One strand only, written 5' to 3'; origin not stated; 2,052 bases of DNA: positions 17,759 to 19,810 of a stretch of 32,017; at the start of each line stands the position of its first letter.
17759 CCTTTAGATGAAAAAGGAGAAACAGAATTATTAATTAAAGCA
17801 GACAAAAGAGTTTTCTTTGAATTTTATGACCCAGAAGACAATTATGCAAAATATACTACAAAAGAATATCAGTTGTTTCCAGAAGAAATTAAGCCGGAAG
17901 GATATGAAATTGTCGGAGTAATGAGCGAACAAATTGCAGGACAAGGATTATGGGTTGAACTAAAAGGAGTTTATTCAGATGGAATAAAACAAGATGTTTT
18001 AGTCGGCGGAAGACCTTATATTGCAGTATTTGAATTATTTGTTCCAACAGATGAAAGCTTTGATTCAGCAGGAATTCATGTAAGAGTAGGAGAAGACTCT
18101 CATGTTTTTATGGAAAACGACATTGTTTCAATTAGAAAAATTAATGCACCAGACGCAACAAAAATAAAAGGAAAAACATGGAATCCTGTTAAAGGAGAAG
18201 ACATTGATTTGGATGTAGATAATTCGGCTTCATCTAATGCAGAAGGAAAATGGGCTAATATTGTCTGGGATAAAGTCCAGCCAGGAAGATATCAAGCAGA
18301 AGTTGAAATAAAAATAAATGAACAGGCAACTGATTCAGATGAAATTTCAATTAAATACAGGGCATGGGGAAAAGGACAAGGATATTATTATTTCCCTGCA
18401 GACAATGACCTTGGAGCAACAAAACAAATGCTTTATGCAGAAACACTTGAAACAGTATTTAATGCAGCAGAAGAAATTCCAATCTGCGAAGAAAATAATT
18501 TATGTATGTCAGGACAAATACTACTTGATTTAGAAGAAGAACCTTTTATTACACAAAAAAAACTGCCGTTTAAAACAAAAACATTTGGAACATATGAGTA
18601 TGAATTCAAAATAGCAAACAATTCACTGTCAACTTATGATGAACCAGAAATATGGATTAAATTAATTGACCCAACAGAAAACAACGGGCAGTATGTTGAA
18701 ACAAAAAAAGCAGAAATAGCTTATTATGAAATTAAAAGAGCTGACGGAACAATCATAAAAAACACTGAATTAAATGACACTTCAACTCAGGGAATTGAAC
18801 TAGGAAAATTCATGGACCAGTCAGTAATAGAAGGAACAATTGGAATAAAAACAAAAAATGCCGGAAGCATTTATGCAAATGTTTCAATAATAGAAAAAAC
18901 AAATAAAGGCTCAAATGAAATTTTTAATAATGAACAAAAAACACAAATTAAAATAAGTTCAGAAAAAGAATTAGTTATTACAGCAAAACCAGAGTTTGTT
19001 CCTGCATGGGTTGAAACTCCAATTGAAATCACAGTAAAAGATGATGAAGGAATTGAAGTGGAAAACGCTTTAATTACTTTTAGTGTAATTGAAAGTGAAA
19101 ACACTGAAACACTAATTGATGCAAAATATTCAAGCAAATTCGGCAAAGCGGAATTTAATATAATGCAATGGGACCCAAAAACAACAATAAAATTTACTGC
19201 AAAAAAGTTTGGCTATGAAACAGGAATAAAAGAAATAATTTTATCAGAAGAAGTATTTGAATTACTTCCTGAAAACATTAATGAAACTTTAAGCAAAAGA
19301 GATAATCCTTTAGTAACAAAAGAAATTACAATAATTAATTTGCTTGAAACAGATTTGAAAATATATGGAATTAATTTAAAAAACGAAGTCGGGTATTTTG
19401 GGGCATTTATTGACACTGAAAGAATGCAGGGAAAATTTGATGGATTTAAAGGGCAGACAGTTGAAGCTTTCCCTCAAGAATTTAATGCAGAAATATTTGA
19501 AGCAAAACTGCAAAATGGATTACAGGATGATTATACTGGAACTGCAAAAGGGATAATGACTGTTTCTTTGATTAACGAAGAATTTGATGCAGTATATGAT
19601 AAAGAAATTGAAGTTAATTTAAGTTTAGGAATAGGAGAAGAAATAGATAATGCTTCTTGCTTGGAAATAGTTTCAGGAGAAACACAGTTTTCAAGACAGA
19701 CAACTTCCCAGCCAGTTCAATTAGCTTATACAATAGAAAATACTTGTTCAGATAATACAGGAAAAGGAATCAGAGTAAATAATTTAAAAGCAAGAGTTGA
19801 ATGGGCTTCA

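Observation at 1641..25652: Three giant paralogous surface-protein genes plus a tightly coupled small-membrane-protein operon: candidate undescribed cell-surface / cell-contact system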

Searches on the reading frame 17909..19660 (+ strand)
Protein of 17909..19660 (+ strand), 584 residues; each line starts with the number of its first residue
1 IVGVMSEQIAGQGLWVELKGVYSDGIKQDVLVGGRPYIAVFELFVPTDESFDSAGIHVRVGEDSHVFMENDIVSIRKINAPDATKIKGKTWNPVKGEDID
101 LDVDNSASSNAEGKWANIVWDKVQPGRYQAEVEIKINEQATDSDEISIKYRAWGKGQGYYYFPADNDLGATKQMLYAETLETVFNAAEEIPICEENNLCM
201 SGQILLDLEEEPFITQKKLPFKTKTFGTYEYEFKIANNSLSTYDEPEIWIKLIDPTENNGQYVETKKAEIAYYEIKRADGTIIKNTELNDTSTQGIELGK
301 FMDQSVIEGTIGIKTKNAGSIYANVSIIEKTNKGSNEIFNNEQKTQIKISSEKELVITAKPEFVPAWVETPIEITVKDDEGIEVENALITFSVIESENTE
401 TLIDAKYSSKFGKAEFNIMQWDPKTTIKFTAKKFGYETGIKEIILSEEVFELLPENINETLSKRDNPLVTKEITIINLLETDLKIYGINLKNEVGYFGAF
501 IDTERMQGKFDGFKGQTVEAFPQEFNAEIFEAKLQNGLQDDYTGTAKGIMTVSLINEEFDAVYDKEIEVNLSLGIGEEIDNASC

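Call 100: search_protein_families(library=pfam, proteins=[window:17909-19660:+], max_evalue=1)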
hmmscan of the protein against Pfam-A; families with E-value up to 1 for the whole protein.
window:17909-19660:+ (584 aa): 1 family
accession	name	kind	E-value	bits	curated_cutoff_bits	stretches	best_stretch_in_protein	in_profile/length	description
PF02369.22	Big_1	-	0.54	10.8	34.9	1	371-419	20-67/93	Bacterial Ig-like domain (group 1)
